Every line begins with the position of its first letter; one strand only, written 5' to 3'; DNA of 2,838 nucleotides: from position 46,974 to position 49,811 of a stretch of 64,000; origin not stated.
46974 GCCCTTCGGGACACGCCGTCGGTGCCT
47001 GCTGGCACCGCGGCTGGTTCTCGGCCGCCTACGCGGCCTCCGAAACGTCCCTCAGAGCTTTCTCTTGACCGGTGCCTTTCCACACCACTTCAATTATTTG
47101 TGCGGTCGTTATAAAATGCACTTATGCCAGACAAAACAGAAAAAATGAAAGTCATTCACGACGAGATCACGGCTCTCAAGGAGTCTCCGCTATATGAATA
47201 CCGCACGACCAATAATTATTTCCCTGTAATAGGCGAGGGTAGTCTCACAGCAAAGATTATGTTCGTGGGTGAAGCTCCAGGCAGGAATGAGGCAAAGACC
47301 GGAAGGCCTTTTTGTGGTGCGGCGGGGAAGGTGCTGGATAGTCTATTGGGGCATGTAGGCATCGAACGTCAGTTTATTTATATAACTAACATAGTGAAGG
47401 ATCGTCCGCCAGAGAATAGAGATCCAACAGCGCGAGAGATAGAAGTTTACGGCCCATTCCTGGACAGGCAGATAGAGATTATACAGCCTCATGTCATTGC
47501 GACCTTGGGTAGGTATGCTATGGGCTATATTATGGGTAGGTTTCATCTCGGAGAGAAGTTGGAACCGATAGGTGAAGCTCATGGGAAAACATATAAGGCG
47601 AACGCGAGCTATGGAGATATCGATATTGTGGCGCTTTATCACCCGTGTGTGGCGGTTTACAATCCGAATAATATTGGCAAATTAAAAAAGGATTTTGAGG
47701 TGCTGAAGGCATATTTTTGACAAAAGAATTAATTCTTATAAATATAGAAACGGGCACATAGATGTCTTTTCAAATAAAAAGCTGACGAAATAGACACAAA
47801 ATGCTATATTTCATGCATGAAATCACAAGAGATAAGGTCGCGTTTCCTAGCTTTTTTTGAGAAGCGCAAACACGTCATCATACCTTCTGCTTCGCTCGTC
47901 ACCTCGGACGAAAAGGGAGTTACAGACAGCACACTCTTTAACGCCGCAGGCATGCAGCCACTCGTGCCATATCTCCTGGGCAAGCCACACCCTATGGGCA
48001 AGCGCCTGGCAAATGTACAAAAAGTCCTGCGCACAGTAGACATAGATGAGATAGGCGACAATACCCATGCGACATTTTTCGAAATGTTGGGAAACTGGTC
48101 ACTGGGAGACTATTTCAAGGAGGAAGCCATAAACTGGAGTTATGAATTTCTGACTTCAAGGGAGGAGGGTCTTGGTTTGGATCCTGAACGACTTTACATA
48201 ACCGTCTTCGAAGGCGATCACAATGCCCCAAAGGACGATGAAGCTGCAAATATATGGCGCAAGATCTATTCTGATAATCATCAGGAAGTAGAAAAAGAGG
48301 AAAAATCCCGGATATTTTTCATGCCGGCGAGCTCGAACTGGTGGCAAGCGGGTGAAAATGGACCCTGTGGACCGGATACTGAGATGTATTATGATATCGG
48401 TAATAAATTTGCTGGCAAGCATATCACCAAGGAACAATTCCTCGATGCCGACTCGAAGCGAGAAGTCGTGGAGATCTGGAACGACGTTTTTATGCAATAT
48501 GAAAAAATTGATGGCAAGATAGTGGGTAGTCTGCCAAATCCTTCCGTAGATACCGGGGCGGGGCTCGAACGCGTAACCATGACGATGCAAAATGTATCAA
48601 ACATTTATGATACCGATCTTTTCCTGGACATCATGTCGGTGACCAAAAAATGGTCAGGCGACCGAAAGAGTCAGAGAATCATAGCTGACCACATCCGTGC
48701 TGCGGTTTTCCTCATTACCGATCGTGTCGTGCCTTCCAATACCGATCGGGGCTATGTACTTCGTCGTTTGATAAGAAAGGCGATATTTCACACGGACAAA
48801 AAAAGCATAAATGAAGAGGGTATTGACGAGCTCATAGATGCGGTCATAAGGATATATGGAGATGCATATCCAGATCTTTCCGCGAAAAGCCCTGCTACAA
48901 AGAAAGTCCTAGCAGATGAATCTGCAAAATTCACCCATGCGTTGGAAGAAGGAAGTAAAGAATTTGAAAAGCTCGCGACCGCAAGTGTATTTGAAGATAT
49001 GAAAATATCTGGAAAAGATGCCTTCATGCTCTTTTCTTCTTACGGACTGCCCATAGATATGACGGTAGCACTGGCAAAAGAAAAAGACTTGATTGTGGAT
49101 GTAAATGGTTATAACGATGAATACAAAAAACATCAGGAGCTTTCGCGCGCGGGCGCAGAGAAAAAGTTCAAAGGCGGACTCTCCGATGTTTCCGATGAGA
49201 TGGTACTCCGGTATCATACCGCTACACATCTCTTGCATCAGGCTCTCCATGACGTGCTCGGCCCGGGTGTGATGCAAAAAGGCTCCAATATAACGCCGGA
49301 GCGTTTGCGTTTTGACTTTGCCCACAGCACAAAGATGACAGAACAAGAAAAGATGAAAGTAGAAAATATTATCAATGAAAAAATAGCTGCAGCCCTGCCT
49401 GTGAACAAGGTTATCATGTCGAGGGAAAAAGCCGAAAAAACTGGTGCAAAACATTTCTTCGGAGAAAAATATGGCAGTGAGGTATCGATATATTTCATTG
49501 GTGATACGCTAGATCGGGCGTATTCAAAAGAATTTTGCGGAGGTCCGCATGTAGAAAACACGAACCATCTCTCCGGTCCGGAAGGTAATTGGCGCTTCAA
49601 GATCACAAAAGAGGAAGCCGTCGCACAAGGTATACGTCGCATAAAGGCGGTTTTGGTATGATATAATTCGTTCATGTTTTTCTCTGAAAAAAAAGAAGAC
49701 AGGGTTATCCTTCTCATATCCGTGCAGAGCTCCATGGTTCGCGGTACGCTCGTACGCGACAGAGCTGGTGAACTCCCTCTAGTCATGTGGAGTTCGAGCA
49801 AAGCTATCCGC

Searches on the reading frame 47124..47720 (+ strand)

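Call 55: search_protein_families(library=pfam, max_evalue=0.01, proteins=[window:47124-47720:+])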
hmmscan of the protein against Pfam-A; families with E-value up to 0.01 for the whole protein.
window:47124-47720:+ (198 aa): 1 family
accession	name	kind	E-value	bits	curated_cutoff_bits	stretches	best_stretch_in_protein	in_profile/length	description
PF03167.25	UDG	-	4.5e-32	111.5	24.3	1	37-186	2-128/141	Uracil DNA glycosylase superfamily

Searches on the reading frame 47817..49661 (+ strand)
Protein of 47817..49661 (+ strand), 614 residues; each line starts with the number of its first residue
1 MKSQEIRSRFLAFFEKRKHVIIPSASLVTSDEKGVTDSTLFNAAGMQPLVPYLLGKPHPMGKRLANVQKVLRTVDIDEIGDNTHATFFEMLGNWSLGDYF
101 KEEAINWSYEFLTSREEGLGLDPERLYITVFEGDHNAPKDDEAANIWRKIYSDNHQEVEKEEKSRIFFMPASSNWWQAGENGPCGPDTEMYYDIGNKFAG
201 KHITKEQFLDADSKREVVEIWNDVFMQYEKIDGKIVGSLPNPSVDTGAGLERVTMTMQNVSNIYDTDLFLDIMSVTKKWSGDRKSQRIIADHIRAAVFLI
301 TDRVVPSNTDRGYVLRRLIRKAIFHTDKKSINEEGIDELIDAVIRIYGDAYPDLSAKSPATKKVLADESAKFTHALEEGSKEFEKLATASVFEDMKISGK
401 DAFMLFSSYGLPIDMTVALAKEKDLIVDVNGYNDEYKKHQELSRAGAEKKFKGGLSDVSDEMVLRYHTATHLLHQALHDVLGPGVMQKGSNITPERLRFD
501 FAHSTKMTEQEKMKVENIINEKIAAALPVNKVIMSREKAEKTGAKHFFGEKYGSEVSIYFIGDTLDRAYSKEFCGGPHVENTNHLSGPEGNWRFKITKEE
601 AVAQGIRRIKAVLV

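Call 55: search_protein_families(library=pfam, max_evalue=0.01, proteins=[window:47817-49661:+])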
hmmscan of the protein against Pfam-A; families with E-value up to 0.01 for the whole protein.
window:47817-49661:+ (614 aa): 2 families
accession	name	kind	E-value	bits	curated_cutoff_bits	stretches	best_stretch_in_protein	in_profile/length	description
PF01411.24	tRNA-synt_2c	-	7.1e-121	404.9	30.3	1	5-462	1-444/552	tRNA synthetases class II (A)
PF07973.19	tRNA_SAD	-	3.5e-11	43.3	24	1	556-609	1-43/44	Threonyl and Alanyl tRNA synthetase second additional domain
